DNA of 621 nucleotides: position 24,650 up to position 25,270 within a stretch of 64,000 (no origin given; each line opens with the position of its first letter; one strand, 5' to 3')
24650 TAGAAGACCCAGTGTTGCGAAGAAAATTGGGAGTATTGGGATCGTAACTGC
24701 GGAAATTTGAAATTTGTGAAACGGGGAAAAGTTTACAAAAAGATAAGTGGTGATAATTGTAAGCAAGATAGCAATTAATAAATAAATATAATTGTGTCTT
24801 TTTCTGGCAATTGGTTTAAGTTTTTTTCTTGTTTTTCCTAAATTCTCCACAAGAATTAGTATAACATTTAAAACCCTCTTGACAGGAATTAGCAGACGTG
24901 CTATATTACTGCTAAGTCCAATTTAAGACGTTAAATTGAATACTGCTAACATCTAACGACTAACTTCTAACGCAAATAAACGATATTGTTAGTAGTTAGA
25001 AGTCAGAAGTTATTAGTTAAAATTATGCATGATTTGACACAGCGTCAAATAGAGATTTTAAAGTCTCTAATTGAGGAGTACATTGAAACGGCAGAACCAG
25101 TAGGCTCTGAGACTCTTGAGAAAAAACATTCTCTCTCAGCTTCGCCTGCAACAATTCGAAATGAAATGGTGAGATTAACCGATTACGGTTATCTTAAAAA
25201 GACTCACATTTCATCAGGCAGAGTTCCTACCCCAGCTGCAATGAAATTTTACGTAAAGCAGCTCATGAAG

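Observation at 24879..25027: hrcA-grpE-dnaK leader: a degenerate CIRCE inside the promoter, then inverted arrays of phased 7-nt repeats ending at the start codon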

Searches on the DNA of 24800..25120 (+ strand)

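Call 54: build_rna_model(alignment_id=A2, structure=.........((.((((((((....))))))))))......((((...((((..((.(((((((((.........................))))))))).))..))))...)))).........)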
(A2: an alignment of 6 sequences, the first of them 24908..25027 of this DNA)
Model R1 built from alignment A2 (6 sequences, 124 columns); structure: as given.
model positions 122; base pairs 29; branch points 1; effective number of sequences 1.46; information 0.59 bits per position. Calibrated on 0.2 Mb of random sequence (short: E-values are rough).
structure used (alignment columns):
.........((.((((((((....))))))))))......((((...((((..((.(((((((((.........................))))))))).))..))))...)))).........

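Call 56: search_with_rna_model(model_id=R1, sources=[window, L001, L002, L003, L004, L005, L006, L007, L008, L009, L010, L012, L013, L014, L015, L016, L017, L018, L019, L020, L021, L022, L023, L024, L025, L026, L027, L028, L029, L030, L031, L032, L033, L034, L035, L036, L037, L038, L039, L040, L041, L042, L043, L044, L045, L046, L047, L048, L049, L050, L051, L052, L053, L055, L056, L057, L058, L059, L060, L062, L063, L064, L065, L066, L067, L068, L069, L070, L071, L072, L073, L074, L075, L076, L077, L078, L079, L080, L081, L083, L084, L085, L087, L088, L089, L091, L092, L093, L094, L095, L097, L098, L099, L100, L101, L102, L103, L104, L105], max_evalue=1)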
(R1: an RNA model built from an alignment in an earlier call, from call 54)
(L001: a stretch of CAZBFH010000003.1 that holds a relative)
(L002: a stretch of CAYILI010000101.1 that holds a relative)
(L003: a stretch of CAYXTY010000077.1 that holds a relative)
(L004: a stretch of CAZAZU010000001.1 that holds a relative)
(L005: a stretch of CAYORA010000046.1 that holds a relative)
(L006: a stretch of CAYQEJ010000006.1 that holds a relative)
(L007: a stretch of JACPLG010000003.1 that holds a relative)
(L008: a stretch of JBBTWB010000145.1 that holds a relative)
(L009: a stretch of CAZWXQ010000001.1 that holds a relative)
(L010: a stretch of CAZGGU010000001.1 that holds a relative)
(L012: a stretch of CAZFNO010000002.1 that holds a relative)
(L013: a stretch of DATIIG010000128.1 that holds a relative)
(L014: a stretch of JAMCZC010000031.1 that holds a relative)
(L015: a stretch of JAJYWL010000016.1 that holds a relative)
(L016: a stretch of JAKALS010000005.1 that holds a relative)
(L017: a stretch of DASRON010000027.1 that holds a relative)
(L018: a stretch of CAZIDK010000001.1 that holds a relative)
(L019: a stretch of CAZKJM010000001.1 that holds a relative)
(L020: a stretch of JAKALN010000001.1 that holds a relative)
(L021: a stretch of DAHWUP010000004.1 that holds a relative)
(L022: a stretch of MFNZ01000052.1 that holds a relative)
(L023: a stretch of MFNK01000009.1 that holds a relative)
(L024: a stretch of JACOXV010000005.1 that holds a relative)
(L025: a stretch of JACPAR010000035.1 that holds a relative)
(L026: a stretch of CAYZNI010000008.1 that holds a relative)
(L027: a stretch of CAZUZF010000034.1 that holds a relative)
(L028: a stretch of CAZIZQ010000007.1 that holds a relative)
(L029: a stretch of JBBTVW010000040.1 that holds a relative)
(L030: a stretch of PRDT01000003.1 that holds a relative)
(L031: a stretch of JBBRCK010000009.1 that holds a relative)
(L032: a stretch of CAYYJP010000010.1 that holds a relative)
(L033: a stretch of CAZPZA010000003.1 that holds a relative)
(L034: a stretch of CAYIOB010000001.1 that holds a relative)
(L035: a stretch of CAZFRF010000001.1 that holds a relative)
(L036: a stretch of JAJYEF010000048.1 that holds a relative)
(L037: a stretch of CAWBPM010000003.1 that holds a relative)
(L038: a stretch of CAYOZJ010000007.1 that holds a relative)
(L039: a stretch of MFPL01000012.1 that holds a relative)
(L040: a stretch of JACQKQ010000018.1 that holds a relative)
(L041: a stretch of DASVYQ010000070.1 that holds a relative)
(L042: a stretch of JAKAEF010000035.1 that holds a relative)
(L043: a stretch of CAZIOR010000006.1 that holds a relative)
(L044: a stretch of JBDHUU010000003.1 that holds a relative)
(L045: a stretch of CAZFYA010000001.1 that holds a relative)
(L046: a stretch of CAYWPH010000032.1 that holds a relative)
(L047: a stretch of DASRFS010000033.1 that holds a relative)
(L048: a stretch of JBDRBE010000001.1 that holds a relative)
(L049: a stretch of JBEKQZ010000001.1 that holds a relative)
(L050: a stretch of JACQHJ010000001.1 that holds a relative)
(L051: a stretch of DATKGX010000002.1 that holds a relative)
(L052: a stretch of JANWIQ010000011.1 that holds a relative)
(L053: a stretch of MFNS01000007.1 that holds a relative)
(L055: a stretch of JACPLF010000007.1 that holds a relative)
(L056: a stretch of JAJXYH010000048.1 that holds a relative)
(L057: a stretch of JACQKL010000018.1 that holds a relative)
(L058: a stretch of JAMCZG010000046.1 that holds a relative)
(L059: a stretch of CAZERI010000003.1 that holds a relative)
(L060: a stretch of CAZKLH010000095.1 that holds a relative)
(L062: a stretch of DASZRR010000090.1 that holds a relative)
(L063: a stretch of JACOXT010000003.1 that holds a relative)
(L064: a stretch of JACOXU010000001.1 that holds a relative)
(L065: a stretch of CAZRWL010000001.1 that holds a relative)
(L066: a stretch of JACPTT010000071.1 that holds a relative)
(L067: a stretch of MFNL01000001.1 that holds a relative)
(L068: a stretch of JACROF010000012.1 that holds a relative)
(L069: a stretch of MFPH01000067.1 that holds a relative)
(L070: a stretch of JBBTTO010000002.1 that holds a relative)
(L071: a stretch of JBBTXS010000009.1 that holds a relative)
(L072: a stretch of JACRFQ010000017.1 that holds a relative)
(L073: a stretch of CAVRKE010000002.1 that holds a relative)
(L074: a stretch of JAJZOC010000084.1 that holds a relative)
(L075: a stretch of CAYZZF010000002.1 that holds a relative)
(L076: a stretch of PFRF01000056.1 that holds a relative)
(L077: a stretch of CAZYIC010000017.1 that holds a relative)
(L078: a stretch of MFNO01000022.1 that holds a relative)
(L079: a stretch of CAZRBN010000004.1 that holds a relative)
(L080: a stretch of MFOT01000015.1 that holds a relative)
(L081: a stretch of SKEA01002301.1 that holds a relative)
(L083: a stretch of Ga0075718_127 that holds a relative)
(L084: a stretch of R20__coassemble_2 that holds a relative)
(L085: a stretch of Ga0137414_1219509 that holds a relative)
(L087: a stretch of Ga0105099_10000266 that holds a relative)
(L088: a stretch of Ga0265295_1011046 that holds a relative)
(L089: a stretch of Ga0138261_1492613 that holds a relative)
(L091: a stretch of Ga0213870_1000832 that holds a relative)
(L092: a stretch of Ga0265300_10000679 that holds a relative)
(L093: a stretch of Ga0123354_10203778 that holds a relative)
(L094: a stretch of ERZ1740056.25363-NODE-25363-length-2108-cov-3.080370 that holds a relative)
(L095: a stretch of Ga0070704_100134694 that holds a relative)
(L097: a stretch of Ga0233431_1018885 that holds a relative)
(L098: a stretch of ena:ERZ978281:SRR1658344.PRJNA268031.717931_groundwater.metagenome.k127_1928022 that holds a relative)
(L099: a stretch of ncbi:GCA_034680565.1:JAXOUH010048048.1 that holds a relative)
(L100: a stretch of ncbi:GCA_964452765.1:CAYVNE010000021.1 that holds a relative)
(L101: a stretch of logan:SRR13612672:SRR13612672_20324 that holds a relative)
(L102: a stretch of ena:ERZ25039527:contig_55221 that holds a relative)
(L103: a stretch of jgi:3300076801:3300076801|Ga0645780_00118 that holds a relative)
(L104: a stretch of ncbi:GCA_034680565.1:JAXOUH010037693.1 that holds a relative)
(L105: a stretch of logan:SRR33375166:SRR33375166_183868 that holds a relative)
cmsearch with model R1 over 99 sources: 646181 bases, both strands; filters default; matches with E-value up to 1: 18.
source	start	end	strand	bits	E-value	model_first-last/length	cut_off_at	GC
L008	54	175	+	133.2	2e-21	1-122/122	no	0.33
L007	2884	3003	+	127.3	2.5e-20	1-122/122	no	0.29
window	24907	25027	+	126.9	2.9e-20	1-122/122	no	0.29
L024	2881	3003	+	122.8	1.6e-19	1-122/122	no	0.32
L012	2887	3003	+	122.2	2.1e-19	1-122/122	no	0.32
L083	4696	4818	-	114.3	6e-18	1-122/122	no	0.33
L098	463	595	+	50.2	4.3e-06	1-122/122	no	0.25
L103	468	594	+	47.8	1.2e-05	1-122/122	no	0.35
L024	2907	3008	-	44.3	5.4e-05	1-122/122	no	0.31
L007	2908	3008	-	41.3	0.00019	1-122/122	no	0.29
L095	1560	1663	-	41.2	0.0002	1-122/122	no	0.36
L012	2904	3008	-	41.2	0.0002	1-122/122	no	0.3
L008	78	195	-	38.2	0.0007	1-122/122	no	0.35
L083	4705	4785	+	37.8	0.00084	34-113/122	no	0.26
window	24939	25065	-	33.7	0.0049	1-122/122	no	0.3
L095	1570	1639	+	27.8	0.059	34-113/122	no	0.31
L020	4179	4254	+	22.8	0.5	1-122/122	no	0.32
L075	2835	2939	+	22.2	0.66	1-122/122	no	0.29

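Call 60: search_with_rna_model(model_id=R1, sources=[window, L007, L008, L012, L024, L083, L098, L103], max_evalue=0.000001, make_alignment=true)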
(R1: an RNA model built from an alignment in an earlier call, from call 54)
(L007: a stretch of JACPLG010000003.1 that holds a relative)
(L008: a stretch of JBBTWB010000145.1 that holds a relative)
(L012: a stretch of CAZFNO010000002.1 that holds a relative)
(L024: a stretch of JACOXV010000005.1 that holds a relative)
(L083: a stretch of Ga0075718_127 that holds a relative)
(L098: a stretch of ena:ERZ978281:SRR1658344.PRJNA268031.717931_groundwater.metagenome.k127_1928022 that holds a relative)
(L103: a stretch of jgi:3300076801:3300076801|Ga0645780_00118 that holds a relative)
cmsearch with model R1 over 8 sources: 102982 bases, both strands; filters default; matches with E-value up to 0.000001: 7.
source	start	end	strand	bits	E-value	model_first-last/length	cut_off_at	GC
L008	54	175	+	133.2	3.1e-22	1-122/122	no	0.33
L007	2884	3003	+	127.3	3.9e-21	1-122/122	no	0.29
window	24907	25027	+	126.9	4.6e-21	1-122/122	no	0.29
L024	2881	3003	+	122.8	2.6e-20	1-122/122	no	0.32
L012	2887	3003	+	122.2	3.4e-20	1-122/122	no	0.32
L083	4696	4818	-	114.3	9.6e-19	1-122/122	no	0.33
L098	463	595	+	50.2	6.9e-07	1-122/122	no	0.25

Alignment A3: 7 matches aligned to the model, 145 columns, each read 5' to 3' on its own strand. Consensus structure (alignment columns), stored with it:
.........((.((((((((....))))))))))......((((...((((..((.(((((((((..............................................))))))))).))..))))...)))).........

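Call 63: search_rna_families(source=window, start=24800, end=25120, threshold=evalue, max_evalue=10)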
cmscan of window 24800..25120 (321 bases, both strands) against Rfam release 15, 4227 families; matches with E-value up to 10: 3.
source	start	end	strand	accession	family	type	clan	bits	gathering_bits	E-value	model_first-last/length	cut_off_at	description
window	24801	24888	-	RF01937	mir-2780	Gene; miRNA;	-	14.8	95.5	1.8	1-88/88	no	mir-2780 microRNA precursor family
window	24833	24889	-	RF00054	SNORD25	Gene; snRNA; snoRNA; CD-box;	CL00049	12.8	39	8.1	1-87/87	no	Small nucleolar RNA SNORD25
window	24943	25072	-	RF03116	aCoV-5UTR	Cis-reg;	CL00116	11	70.3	2.1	1-323/323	no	Alphacoronavirus 5'UTR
